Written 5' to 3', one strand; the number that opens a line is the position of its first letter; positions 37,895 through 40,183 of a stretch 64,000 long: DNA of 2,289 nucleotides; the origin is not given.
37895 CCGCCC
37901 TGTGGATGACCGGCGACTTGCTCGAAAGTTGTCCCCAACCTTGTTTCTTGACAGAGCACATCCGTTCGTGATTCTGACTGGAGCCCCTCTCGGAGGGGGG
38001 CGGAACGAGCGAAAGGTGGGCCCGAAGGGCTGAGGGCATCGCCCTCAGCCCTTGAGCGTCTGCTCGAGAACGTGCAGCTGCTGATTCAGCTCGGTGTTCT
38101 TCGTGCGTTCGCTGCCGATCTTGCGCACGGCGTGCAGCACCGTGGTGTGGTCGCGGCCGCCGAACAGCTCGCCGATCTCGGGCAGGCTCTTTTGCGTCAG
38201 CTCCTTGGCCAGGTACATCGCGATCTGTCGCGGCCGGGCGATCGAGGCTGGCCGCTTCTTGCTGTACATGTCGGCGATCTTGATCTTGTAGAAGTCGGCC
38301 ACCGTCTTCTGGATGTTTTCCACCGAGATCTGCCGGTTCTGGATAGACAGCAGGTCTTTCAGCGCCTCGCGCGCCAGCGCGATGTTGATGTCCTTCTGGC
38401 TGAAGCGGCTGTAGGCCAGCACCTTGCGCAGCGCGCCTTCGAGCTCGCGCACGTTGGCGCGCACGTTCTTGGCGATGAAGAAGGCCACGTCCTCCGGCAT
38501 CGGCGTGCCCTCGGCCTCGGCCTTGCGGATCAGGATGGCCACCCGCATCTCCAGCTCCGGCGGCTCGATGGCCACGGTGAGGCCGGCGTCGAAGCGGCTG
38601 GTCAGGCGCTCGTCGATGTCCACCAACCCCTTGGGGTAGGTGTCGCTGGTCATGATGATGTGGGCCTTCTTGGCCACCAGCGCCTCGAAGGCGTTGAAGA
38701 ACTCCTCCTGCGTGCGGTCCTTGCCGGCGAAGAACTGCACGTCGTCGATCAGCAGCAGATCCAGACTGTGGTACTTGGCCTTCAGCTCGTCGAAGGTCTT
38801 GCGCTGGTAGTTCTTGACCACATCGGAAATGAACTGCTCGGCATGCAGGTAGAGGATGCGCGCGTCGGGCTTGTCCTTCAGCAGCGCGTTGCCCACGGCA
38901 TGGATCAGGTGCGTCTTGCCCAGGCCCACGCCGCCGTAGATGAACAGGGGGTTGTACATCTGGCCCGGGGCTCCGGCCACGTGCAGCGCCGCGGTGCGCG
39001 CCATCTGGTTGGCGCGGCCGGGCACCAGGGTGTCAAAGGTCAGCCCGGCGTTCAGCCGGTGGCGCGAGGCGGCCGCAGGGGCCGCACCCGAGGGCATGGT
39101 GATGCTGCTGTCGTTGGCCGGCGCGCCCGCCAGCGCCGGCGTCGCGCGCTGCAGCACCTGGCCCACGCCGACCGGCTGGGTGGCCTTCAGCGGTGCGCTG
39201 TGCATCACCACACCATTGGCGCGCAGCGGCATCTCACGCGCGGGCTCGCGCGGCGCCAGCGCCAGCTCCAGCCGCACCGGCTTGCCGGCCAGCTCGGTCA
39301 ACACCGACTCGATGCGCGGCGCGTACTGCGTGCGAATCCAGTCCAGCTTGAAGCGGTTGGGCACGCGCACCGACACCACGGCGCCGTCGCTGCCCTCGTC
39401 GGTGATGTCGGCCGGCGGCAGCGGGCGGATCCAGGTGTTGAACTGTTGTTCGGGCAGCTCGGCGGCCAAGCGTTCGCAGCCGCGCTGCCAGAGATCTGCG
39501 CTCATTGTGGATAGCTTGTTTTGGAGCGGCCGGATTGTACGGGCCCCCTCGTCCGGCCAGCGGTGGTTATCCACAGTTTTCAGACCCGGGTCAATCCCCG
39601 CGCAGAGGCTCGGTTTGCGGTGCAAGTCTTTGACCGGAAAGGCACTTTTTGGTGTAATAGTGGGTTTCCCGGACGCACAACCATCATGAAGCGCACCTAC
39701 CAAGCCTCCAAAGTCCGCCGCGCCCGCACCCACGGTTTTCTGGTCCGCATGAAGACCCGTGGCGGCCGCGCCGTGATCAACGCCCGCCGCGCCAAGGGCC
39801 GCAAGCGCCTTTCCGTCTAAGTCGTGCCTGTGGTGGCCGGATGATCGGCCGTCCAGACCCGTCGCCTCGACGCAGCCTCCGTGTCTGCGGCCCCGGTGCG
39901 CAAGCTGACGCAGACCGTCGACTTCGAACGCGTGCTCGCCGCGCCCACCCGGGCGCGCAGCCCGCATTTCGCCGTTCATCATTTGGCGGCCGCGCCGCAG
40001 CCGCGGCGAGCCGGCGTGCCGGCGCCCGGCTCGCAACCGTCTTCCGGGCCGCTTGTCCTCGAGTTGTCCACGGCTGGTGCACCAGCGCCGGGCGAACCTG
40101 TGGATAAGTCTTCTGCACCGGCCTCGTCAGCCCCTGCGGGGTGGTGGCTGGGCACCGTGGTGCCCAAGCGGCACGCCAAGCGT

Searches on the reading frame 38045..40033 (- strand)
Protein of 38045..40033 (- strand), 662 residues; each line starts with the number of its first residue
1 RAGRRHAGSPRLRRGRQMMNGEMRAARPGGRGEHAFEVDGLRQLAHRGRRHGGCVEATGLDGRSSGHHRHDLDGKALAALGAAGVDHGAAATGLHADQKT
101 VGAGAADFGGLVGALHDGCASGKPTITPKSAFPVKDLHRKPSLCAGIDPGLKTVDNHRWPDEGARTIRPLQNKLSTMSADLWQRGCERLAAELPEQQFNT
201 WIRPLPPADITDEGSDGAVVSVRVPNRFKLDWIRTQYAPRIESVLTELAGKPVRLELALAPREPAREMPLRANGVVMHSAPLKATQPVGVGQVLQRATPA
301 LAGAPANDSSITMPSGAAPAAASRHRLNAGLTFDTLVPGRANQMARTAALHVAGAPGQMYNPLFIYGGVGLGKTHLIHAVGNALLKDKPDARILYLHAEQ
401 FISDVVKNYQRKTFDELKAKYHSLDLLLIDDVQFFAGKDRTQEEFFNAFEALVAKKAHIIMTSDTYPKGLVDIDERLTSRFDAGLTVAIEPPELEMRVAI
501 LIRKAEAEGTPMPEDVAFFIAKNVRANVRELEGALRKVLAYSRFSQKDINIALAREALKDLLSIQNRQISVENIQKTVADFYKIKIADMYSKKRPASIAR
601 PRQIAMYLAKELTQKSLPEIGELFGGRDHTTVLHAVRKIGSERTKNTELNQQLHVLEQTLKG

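Call 109: search_protein_families(library=pfam, proteins=[window:38045-40033:-], max_evalue=0.0001)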
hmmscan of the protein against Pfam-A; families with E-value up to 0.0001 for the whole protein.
window:38045-40033:- (662 aa): 5 families
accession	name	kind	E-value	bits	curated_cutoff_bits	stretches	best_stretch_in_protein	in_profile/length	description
PF00308.24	Bac_DnaA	-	2.4e-59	200.6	23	1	327-487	1-161/162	Bacterial DnaA ATPAse domain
PF08299.17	Bac_DnaA_C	-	4.3e-32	110.4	31.5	1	571-639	1-69/69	Bacterial dnaA protein helix-turn-helix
PF11638.13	DnaA_N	-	1.7e-17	63.3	24.6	1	180-246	2-64/65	DnaA N-terminal domain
PF00004.35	AAA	-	2.6e-07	31.6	21.2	1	364-483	2-125/131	ATPase family associated with various cellular activities (AAA)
PF01695.23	IstB_IS21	-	1.8e-05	24.8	24.1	1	363-464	95-193/238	IstB-like ATP binding protein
